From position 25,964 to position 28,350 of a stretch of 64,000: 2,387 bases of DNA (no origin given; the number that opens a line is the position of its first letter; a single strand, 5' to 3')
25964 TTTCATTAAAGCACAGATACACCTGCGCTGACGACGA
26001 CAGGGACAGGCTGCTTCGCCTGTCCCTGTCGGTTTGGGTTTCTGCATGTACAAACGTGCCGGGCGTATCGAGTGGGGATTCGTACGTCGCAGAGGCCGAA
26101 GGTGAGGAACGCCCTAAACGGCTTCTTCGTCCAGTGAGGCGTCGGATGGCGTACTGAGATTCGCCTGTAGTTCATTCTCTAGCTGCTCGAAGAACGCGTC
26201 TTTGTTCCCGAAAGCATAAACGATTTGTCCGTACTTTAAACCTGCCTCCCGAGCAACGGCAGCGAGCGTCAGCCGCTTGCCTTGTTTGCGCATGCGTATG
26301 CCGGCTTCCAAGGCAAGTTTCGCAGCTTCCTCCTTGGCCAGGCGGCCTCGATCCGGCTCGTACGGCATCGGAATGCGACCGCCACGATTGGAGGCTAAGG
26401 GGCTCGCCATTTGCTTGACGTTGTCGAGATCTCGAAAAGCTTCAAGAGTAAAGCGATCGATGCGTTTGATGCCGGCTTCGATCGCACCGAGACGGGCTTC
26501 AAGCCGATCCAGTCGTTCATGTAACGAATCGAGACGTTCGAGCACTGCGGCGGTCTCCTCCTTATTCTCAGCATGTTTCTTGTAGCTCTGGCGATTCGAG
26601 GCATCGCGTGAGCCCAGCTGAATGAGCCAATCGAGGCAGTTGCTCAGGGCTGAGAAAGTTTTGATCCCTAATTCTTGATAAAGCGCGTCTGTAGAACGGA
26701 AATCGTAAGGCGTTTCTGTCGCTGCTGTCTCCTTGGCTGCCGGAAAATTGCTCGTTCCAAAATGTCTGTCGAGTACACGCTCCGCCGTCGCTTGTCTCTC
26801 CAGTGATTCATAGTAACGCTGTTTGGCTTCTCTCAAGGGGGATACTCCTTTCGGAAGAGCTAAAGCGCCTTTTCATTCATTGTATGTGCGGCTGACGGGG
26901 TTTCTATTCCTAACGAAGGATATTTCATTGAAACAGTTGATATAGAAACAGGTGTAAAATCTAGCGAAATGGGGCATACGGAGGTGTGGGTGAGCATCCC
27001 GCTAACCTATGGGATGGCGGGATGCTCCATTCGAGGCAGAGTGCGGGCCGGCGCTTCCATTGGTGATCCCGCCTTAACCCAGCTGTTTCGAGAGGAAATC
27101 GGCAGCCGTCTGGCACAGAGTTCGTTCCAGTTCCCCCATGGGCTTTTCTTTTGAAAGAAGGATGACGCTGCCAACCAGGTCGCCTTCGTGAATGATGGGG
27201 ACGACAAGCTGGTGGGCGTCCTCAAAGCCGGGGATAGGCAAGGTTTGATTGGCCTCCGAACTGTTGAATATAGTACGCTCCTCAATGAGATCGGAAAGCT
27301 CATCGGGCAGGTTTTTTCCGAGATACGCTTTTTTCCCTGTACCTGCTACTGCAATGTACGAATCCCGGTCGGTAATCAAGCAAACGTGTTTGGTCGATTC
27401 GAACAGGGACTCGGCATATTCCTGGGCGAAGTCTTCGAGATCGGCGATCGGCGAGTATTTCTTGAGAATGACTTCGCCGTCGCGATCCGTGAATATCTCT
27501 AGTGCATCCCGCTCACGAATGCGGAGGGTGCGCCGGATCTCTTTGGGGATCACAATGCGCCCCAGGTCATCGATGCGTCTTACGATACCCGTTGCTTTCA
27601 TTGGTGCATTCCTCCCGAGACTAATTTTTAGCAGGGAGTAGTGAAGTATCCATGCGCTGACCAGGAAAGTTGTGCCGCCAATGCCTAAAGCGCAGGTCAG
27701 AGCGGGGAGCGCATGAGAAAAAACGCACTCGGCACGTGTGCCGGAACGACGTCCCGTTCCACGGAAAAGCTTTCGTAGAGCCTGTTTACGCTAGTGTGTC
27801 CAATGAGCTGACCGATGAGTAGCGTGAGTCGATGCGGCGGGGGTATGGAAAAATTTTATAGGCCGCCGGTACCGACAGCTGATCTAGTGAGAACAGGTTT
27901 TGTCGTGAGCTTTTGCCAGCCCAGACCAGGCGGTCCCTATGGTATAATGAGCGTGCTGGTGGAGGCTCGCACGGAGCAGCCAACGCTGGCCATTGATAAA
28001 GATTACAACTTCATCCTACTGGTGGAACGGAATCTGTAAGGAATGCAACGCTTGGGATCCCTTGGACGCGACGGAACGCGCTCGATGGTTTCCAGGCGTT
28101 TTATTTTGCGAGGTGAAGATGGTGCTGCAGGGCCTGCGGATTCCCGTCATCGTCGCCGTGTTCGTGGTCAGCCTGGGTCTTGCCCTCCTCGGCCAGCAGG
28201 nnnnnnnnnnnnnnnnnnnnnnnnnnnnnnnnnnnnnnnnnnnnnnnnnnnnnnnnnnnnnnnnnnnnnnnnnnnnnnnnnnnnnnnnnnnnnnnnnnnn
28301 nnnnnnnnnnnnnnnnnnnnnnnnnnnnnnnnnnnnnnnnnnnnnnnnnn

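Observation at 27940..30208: Two-gene operon: small membrane-anchored protein plus periplasmic-domain-less FtsH-like AAA protease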

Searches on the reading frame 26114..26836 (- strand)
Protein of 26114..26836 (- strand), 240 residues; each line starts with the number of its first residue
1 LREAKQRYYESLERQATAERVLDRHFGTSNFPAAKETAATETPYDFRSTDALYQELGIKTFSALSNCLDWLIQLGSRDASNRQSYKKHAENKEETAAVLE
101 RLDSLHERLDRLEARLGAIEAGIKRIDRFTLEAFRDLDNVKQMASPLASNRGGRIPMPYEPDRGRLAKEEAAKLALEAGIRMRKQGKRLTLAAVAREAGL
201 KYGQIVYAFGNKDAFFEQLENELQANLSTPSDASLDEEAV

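Call 3: search_protein_families(library=pfam, proteins=[window:26114-26836:-], max_evalue=0.01)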
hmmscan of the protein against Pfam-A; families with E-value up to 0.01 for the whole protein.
window:26114-26836:- (240 aa): 3 families
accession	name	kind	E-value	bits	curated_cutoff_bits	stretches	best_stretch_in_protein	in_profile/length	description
PF00440.29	TetR_N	-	3.9e-05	23.8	24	1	188-219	16-47/47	Bacterial regulatory proteins, tetR family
PF23991.1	DUF7310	-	7.9e-05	23.5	40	1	84-127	21-64/83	Coiled-coil region of unknown function (DUF7310)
PF11559.13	ADIP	-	0.0092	16.5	34.3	0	55-123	27-96/151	Afadin- and alpha -actinin-Binding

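Call 4: search_protein_families(library=ncbifam, proteins=[window:26114-26836:-], max_evalue=0.01)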
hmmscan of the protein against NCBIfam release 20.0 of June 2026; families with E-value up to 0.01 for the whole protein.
window:26114-26836:- (240 aa): 3 families
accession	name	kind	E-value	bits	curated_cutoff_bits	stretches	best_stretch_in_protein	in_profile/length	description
TIGR03384.1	betaine_BetI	equivalog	0.00041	20.1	201.3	1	187-231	27-71/189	choline-binding transcriptional repressor BetI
TIGR02977.1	phageshock_pspA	equivalog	0.0014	18.4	242.95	1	72-143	139-206/219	phage shock protein PspA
NF051852.1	efflux_TF_MtrR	exception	0.0026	17.5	280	1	187-229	29-71/205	multidrug efflux system transcriptional repressor MtrR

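Call 58: search_protein_families(library=padloc, proteins=[window:26114-26836:-], max_evalue=0.001)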
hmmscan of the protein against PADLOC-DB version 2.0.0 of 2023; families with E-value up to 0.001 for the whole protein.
window:26114-26836:- (240 aa): 0 families

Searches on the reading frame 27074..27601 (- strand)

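Call 3: search_protein_families(library=pfam, proteins=[window:27074-27601:-], max_evalue=0.01)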
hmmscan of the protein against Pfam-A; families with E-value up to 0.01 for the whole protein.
window:27074-27601:- (175 aa): 3 families
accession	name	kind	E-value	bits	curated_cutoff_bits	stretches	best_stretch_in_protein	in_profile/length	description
PF15714.11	SpoVT_C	-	2.9e-36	124.8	27.5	1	54-174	1-127/128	Stage V sporulation protein T C-terminal, transcription factor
PF04014.23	MazE_antitoxin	-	3.4e-11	43.4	24.7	1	7-52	1-46/48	Antidote-toxin recognition MazE, bacterial antitoxin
PF01590.32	GAF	-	0.00068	20.6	22.4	1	129-173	88-132/133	GAF domain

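Call 4: search_protein_families(library=ncbifam, proteins=[window:27074-27601:-], max_evalue=0.01)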
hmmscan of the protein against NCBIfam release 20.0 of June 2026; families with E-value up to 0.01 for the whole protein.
window:27074-27601:- (175 aa): 6 families
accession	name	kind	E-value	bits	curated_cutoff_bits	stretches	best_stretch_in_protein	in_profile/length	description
TIGR02851.1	spore_V_T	equivalog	1.2e-69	233.8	235.9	1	2-174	1-179/180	stage V sporulation protein T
TIGR01439.1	lp_hng_hel_AbrB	domain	5e-13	48.6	28.3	1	8-49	2-43/44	transcriptional regulator, AbrB family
NF040962.1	near_HgcAB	equivalog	9.9e-05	22.1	70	1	9-45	9-46/70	HgcAB-associated protein HgcC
NF007429.0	PRK09974.1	equivalog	0.0029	17.5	125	1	10-50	17-57/114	type II toxin-antitoxin system PrlF family antitoxin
TIGR02609.1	doc_partner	hypoth_equivalog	0.0048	17.2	55.9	1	16-68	12-63/74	putative addiction module antidote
NF006352.0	PRK08577.1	equivalog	0.0073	16.4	140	0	2-45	2-45/136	hypothetical protein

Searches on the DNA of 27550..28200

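Call 40: search_rna_families(source=window, start=27550, end=28200, threshold=evalue, max_evalue=1)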
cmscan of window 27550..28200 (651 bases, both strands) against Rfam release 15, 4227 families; matches with E-value up to 1: 0.
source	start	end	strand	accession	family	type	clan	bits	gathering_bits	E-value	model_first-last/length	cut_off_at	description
